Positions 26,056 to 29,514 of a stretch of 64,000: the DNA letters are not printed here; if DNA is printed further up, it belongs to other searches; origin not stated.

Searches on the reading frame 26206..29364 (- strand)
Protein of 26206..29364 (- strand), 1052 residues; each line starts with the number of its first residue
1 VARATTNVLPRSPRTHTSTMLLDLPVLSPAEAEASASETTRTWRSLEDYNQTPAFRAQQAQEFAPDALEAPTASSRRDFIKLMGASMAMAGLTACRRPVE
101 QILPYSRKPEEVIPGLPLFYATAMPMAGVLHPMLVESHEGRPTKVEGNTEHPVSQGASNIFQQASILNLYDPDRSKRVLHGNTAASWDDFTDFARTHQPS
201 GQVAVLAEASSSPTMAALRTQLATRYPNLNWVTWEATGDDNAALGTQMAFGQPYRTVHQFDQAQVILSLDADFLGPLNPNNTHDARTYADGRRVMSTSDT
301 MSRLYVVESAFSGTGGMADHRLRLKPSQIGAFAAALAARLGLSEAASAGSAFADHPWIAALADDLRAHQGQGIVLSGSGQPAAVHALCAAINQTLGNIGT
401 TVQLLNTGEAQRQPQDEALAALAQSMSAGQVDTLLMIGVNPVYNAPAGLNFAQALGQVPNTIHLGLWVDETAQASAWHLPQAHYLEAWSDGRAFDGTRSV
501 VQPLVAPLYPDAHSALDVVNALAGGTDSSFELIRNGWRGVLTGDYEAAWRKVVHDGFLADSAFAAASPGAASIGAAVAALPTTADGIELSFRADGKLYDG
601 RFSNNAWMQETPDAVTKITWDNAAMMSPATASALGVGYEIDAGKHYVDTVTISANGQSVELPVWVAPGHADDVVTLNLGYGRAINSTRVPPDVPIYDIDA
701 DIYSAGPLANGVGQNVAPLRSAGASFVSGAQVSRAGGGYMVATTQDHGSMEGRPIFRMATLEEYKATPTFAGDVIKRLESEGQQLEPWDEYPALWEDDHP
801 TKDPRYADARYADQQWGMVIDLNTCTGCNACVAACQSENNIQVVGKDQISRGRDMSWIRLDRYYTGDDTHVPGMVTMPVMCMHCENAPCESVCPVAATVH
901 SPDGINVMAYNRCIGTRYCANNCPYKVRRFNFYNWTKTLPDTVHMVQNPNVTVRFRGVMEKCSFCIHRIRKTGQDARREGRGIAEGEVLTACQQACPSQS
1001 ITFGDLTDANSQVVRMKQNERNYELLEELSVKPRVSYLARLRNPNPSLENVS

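Call 71: search_protein_families(library=ncbifam, proteins=[window:26206-29364:-], max_evalue=0.001)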
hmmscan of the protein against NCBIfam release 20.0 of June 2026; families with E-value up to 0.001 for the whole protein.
window:26206-29364:- (1052 aa): 25 families
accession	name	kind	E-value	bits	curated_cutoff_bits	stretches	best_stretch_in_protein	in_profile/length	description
NF041782.1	mnquin_red_QrcC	equivalog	3.1e-62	210.4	400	1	816-1040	1-227/239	menaquinone reductase iron-sulfur cluster-binding subunit QrcC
NF045797.1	DsrO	equivalog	3.7e-45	154.2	200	1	809-1038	37-234/235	sulfate reduction electron transfer complex DsrMKJOP subunit DsrO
NF041715.1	arsenate_red_ArrB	equivalog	1.1e-25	90.5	450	1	815-1039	2-226/233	arsenate respiratory reductase iron-sulfur subunit ArrB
NF011569.0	PRK14993.1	equivalog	1.5e-23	83.6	416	1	813-1038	41-222/244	tetrathionate reductase subunit TtrB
TIGR03149.1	cyt_nit_nrfC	equivalog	3.8e-23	82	377.6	2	812-933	35-147/225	cytochrome c nitrite reductase Fe-S protein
NF041783.2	mnquin_red_QrcB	equivalog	5.4e-21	74.4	440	1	133-683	66-655/695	menaquinone reductase molybdopterin-binding-like subunit QrcB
NF008134.0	PRK10882.1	equivalog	3.3e-19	69.1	263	1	810-1015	33-217/329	hydrogenase 2 operon protein HybA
NF038355.1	FDH3_beta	equivalog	7.2e-19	68.5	240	1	818-1020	5-177/180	formate dehydrogenase FDH3 subunit beta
TIGR02951.1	DMSO_dmsB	equivalog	9.4e-18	64.7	214.1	1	815-931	1-115/161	DMSO/selenate family reductase complex B subunit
NF042979.1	EthbenzDh_ebdB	equivalog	8.7e-15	54.4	740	1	852-1038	123-275/354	ethylbenzene dehydrogenase subunit beta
TIGR03478.1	DMSO_red_II_bet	subfamily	1.5e-14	53.7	480.7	1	877-1043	127-257/321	DMSO reductase family type II enzyme, iron-sulfur subunit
TIGR01582.1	FDH-beta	equivalog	1.7e-12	47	334.7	1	814-934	20-147/283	formate dehydrogenase subunit beta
NF045715.1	sulf_resp_HmcB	equivalog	1.5e-11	44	420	1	814-1009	35-201/307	sulfate respiration complex iron-sulfur protein HmcB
TIGR04519.1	MoCo_extend_TAT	equivalog_domain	1.2e-10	41.2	20.6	1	41-81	2-45/45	TAT-variant-translocated molybdopterin oxidoreductase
TIGR01660.1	narH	equivalog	2.8e-09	35.9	524.05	1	847-970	150-267/492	nitrate reductase subunit beta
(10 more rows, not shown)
